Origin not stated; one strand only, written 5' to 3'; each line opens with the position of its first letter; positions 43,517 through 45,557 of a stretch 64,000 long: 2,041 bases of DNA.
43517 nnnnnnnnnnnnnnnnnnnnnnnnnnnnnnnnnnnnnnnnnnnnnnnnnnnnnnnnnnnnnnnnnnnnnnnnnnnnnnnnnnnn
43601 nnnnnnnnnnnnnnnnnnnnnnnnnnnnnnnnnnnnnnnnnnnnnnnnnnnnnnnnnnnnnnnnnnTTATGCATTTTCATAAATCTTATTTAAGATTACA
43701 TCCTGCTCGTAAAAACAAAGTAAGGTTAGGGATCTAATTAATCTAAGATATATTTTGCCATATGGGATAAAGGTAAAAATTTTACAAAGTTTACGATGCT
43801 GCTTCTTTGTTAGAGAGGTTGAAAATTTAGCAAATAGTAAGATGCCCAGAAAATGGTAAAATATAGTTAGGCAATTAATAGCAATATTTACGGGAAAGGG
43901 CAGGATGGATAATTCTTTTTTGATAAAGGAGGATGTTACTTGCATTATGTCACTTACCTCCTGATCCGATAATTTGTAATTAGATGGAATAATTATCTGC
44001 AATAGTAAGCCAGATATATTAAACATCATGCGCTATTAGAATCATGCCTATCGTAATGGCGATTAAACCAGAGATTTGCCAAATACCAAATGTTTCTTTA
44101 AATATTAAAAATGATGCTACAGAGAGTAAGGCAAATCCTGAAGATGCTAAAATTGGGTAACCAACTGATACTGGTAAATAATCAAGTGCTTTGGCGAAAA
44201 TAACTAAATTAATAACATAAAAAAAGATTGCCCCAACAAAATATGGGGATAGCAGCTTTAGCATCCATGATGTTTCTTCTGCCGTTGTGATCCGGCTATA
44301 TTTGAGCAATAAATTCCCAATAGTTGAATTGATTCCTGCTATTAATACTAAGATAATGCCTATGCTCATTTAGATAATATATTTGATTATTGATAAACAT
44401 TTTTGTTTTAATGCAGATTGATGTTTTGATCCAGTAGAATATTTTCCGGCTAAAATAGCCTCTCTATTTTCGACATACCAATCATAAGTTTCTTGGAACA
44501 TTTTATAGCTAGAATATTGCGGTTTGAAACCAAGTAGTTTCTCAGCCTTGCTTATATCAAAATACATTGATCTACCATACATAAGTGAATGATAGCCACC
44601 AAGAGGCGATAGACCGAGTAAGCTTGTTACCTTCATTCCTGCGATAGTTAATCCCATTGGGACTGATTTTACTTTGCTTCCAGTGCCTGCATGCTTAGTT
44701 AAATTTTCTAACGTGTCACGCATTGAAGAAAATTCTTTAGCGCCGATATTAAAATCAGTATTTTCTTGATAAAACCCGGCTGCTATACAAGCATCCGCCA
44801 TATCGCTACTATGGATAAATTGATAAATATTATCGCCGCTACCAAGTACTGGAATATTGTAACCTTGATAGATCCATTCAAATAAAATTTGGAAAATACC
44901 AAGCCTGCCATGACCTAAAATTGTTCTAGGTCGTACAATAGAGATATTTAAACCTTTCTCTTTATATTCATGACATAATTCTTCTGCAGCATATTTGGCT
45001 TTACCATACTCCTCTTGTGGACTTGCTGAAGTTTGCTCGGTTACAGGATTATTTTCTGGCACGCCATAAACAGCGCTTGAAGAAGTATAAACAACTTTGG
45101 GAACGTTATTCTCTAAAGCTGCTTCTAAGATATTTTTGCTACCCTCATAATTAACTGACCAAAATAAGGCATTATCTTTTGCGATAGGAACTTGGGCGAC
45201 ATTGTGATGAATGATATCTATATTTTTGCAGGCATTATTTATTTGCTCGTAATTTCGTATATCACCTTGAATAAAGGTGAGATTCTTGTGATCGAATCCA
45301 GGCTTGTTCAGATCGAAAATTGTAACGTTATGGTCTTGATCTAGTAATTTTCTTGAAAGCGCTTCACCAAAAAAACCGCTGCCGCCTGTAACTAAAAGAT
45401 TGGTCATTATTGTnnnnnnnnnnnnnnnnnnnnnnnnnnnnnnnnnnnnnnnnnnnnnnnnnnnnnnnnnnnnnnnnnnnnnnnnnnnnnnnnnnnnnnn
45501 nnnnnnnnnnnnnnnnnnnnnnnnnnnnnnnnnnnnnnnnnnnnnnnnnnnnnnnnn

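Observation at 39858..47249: Eight-gene operon encoding what looks like a complete lipid-linked pentofuranose (decaprenyl-phospho-arabinose-like) pathway built from non-mycobacterial parts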

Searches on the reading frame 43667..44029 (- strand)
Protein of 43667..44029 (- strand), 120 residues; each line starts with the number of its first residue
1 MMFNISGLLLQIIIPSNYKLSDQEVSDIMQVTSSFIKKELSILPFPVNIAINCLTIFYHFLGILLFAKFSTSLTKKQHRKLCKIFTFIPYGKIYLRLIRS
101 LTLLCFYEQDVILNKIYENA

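Call 3: search_protein_families(library=pfam, proteins=[window:43667-44029:-], max_evalue=0.01)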
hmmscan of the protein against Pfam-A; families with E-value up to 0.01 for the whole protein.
window:43667-44029:- (120 aa): 0 families

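Call 4: search_protein_families(library=ncbifam, proteins=[window:43667-44029:-], max_evalue=0.01)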
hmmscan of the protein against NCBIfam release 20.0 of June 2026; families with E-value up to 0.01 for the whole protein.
window:43667-44029:- (120 aa): 0 families

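Call 10: search_protein_families(library=pfam, proteins=[window:43667-44029:-], max_evalue=10)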
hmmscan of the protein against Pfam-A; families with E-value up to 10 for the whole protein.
window:43667-44029:- (120 aa): 1 family
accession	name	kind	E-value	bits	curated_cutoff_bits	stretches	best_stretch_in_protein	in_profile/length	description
PF12725.13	DUF3810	-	0.29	10.9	28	1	27-88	4-64/311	Protein of unknown function (DUF3810)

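Call 94: search_protein_families(library=pfam, alignment_id=A6, max_evalue=1)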
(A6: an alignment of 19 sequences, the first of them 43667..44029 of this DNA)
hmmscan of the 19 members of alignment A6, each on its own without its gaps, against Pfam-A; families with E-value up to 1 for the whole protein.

A. member 1, window:43667-44029:- (120 aa): 1 family
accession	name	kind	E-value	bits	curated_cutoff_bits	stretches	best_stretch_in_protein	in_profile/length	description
PF12725.13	DUF3810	-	0.29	10.9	28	1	27-88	4-64/311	Protein of unknown function (DUF3810)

B. families by the number of members that match (of 19 scanned): 8 families
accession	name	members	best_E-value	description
PF03134.24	TB2_DP1_HVA22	1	0.036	TB2/DP1, HVA22 family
PF24293.1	TPR_Edg1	1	0.081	Edg1, TPR repeats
PF19478.4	TrbL_2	1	0.085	TrbL/VirB6 plasmid conjugal transfer like protein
PF19492.4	DUF6027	1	0.11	Family of unknown function (DUF6027)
PF07064.19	RIC1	1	0.14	RIC1 C-terminal alpha solenoid region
PF13618.11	Gluconate_2-dh3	1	0.17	Gluconate 2-dehydrogenase subunit 3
PF02028.23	BCCT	1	0.24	BCCT, betaine/carnitine/choline family transporter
PF12725.13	DUF3810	1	0.29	Protein of unknown function (DUF3810)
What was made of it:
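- Closest known: Membrane-bound FAD sugar dehydrogenase complexes. Different: Here there is no Tat motif, no cytochrome and no significant Gluconate_2-dh3 match (one of 19 members at E=0.17, call 94).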

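Call 95: search_solved_structures(query=A6, max_evalue=5)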
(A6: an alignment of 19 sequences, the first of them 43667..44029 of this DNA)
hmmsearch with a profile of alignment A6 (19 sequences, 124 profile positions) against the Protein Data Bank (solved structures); distinct sequences matched with E-value up to 5: 3.
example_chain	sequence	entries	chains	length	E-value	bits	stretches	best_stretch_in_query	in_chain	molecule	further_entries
7tgh_TD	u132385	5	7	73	0.85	12.8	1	44-91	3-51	Transmembrane protein, putative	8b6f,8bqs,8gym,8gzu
12aw_A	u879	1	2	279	1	12.6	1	9-42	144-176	HYBRID TWO-COMPONENT SYSTEM PROTEIN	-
3kq5_A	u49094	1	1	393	1.3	12.2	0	49-98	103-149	Hypothetical cytosolic protein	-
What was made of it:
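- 43667..44029 (-): Small (120 aa) partner subunit of the GMC flavoprotein, with one central hydrophobic helix. It belongs to a previously unannotated family. No Pfam or PDB family (calls 10, 94, 95).
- On Membrane-bound FAD sugar dehydrogenase complexes with a Gluconate_2-dh3 small subunit: The small protein has no significant Pfam or PDB match (calls 10, 94, 95).
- Tried and rejected: The small protein has no Pfam or PDB family (calls 10, 94, 95).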

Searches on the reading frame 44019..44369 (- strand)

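Call 3: search_protein_families(library=pfam, proteins=[window:44019-44369:-], max_evalue=0.01)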
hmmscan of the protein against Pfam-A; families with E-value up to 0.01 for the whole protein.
window:44019-44369:- (116 aa): 3 families
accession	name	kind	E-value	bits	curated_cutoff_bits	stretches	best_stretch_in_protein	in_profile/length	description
PF00893.25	Multi_Drug_Res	-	7.5e-08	33.2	23.7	1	6-104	4-92/93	Small Multidrug Resistance protein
PF16913.11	PUNUT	-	0.00025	20.8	30.6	1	29-114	63-146/321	Purine nucleobase transmembrane transport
PF00892.27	EamA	-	0.0018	19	28.2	1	20-112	43-133/135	EamA-like transporter family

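Call 4: search_protein_families(library=ncbifam, proteins=[window:44019-44369:-], max_evalue=0.01)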
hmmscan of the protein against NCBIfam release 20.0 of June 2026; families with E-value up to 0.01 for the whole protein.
window:44019-44369:- (116 aa): 15 families
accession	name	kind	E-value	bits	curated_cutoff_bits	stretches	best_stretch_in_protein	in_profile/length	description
NF042984.1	SMR_efflux_EmrE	exception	1.4e-06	28.6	226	1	17-112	16-101/110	multidrug efflux SMR transporter EmrE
NF002816.2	PRK02971.1-2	equivalog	3e-06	27.7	99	1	5-114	7-118/120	4-amino-4-deoxy-L-arabinose-phosphoundecaprenol flippase subunit ArnF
NF007087.1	PRK09541.1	subfamily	5.7e-06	26.8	162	1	12-112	11-101/110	EmrE family multidrug efflux SMR transporter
NF000384.1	QacCGHJ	equivalog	1e-05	25.8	160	1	40-112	29-100/107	QacCGHJ group quaternary ammonium compound efflux SMR transporter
NF033469.1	SMR_qac_bcrB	exception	1.2e-05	25.8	205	1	45-112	34-101/105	quaternary ammonium compound efflux SMR transporter BcrB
NF012170.0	qac_SMR_J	exception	1.8e-05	25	210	1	12-112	10-100/107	quaternary ammonium compound efflux SMR transporter QacJ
NF000279.1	qac_SMR_H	exception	2.9e-05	24.4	205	1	45-112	33-100/107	quaternary ammonium compound efflux SMR transporter QacH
NF000023.1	qac_SMR_C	exception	4.8e-05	23.4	200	1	44-110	32-98/107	quaternary ammonium compound efflux SMR transporter QacC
NF051482.1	EbrB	exception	7.6e-05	23.3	160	1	4-114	3-103/105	SMR family multidrug efflux transporter EbrB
NF011625.2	PRK15051.1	equivalog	0.00032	20.9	92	1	4-113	3-108/111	4-amino-4-deoxy-L-arabinose-phosphoundecaprenol flippase subunit ArnE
NF033470.1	SMR_qac_bcrC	exception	0.00041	20.8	225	1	45-112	34-101/114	quaternary ammonium compound efflux SMR transporter BcrC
NF051481.1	EbrA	exception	0.00077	19.8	160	1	1-112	1-102/104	SMR family multidrug efflux transporter EbrA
NF000148.1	SMR_qac_pB8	exception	0.002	18.7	200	1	28-112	18-101/110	Qac-pB8 family quaternary ammonium compound efflux SMR transporter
NF000277.1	qac_SMR_G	exception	0.0027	18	200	1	29-112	22-100/107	quaternary ammonium compound efflux SMR transporter QacG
NF033137.0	SMR_qac_int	equivalog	0.0038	17.7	188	1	32-111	21-99/109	Qac family quaternary ammonium compound efflux SMR transporter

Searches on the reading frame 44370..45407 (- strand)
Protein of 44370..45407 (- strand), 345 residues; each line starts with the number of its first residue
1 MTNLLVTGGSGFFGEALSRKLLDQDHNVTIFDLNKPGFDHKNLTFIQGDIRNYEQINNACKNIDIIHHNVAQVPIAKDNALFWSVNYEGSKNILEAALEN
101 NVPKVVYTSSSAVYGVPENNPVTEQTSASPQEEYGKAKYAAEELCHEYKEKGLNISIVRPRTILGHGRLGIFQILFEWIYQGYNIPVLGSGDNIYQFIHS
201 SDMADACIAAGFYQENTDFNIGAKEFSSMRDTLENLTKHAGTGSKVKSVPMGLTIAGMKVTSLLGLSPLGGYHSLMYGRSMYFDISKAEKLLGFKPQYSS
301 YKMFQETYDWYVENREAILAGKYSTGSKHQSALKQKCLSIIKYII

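Call 3: search_protein_families(library=pfam, proteins=[window:44370-45407:-], max_evalue=0.01)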
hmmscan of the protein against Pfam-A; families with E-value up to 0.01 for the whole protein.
window:44370-45407:- (345 aa): 9 families
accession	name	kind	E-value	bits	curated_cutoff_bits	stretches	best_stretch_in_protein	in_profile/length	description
PF01370.27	Epimerase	-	5.5e-42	144.3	20.9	1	5-222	2-240/240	NAD dependent epimerase/dehydratase family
PF16363.11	GDP_Man_Dehyd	-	2.5e-27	96.6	27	1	5-306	1-331/332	GDP-mannose 4,6 dehydratase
PF01073.25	3Beta_HSD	-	2.7e-26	92.7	22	1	5-210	1-228/280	3-beta hydroxysteroid dehydrogenase/isomerase family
PF07993.18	NAD_binding_4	-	5.3e-20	72.1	20.1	1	54-174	80-218/258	Male sterility protein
PF13460.12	NAD_binding_10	-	3.4e-15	56.8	27.2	1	8-162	1-145/184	NAD(P)H-binding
PF04321.23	RmlD_sub_bind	-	1.3e-12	47.8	27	1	3-168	2-156/287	RmlD substrate binding domain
PF02719.21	Polysacc_synt_2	-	8.2e-11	42.1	20.2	1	4-111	1-129/293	Polysaccharide biosynthesis protein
PF05368.20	NmrA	-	3.5e-06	27.3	27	1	4-110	5-107/298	NmrA-like family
PF00106.31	adh_short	-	0.00087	19.3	26.6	1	4-64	3-72/195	short chain dehydrogenase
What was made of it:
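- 44370..45407 (-): Extended SDR 'SDR1', an NAD-type oxidoreductase of the redox module (ketoreductase or epimerase acting on the lipid-linked sugar). Pfam Epimerase 5.5e-42 (call 3).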

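Call 4: search_protein_families(library=ncbifam, proteins=[window:44370-45407:-], max_evalue=0.01)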
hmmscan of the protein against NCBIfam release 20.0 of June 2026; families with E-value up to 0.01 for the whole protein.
window:44370-45407:- (345 aa): 38 families (the best 25 are shown)
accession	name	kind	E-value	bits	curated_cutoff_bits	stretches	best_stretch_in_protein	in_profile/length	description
TIGR03466.1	HpnA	hypoth_equivalog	8.5e-33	113.6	367.65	1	4-315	3-325/327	hopanoid-associated sugar epimerase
TIGR01179.1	galE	equivalog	4.1e-27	94.9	262.3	1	4-159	2-172/332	UDP-glucose 4-epimerase GalE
NF042422.1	oxyalk_red_OleD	equivalog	1.1e-24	87.4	580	1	3-300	2-317/329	2-alkyl-3-oxoalkanoate reductase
NF042423.1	oxyalk_red_Shew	equivalog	3.7e-23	82.1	580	1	3-171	10-182/331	2-alkyl-3-oxoalkanoate reductase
TIGR04180.1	EDH_00030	hypoth_equivalog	9e-23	80.8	475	1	5-242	2-258/297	NAD-dependent 4,6-dehydratase LegB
TIGR01181.1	dTDP_gluc_dehyt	equivalog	6.6e-22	78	365.1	1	4-316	2-316/321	dTDP-glucose 4,6-dehydratase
NF043036.1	ErythonDh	equivalog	1.9e-20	73.3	325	1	3-153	2-168/321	D-erythronate dehydrogenase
TIGR01746.1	Thioester-redct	subfamily_domain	2.9e-18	66.3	213.35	1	57-173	83-205/371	thioester reductase domain-containing protein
TIGR02197.1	heptose_epim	equivalog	8e-18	64.7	274.6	1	4-146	1-150/316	ADP-glyceromanno-heptose 6-epimerase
NF052578.1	StrlDmthSdmBMthl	equivalog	2.5e-15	57.1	600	1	4-167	3-173/328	sterol demethylase protein SdmB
NF011728.1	PRK15181.1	equivalog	9.4e-15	54.4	760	1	41-143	69-174/348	Vi polysaccharide biosynthesis UDP-N-acetylglucosaminuronic acid C-4 epimerase TviC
TIGR01777.1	yfcH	hypoth_equivalog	1.4e-13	51.1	207.35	1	5-210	2-210/292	TIGR01777 family oxidoreductase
TIGR03589.1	PseB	equivalog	2.6e-13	49.6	407.75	1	3-110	6-125/324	UDP-N-acetylglucosamine 4,6-dehydratase (inverting)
NF007956.0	PRK10675.1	subfamily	2.7e-13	49.8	394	1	4-151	3-166/338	UDP-glucose 4-epimerase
NF004520.0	PRK05865.1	equivalog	5.8e-13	47.6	1509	1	5-206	4-166/854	sugar epimerase family protein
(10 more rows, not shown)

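Call 58: search_solved_structures(query=window:44370-45407:-, max_evalue=1e-15)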
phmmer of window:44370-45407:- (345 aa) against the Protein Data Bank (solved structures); distinct sequences matched with E-value up to 1e-15: 10.
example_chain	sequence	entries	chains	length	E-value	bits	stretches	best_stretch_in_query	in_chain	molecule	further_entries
6jkg_A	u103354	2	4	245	7.4e-23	84.8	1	5-227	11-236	Sterol-4-alpha-carboxylate 3-dehydrogenase, decarboxylating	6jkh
8vr2_A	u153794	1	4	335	1.7e-20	77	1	4-222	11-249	NAD-dependent epimerase/dehydratase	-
8rdg_A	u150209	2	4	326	2.1e-20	76.7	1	4-240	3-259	SDR family NAD(P)-dependent oxidoreductase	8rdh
8rdi_A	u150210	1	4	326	7.3e-20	75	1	4-240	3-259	SDR family NAD(P)-dependent oxidoreductase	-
1r6d_A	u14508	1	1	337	3.8e-17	66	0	3-315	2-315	TDP-glucose-4,6-dehydratase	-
1r66_A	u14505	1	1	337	5.1e-17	65.6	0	3-315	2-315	TDP-glucose-4,6-dehydratase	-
7ys8_A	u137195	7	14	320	9.1e-17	64.8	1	4-230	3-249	UDP-glucose 4-epimerase | UDP-glucose 4-epimerase along with EC 5.1.3.2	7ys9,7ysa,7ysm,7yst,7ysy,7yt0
4zrm_A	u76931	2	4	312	1.5e-16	64.1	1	3-233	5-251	UDP-glucose 4-epimerase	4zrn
1sb8_A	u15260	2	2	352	1.9e-16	63.7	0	40-223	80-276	wbpP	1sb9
2p5u_A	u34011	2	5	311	2.9e-16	63.1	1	4-251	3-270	UDP-glucose 4-epimerase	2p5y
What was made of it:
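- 44370..45407 (-): Nearest solved structure is NSDHL sterol 3-dehydrogenase 6jkg at 7e-23, followed by GalE-like enzymes (call 58).
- SDR1's nearest solved relative is the decarboxylating sterol 3-dehydrogenase NSDHL (call 58).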
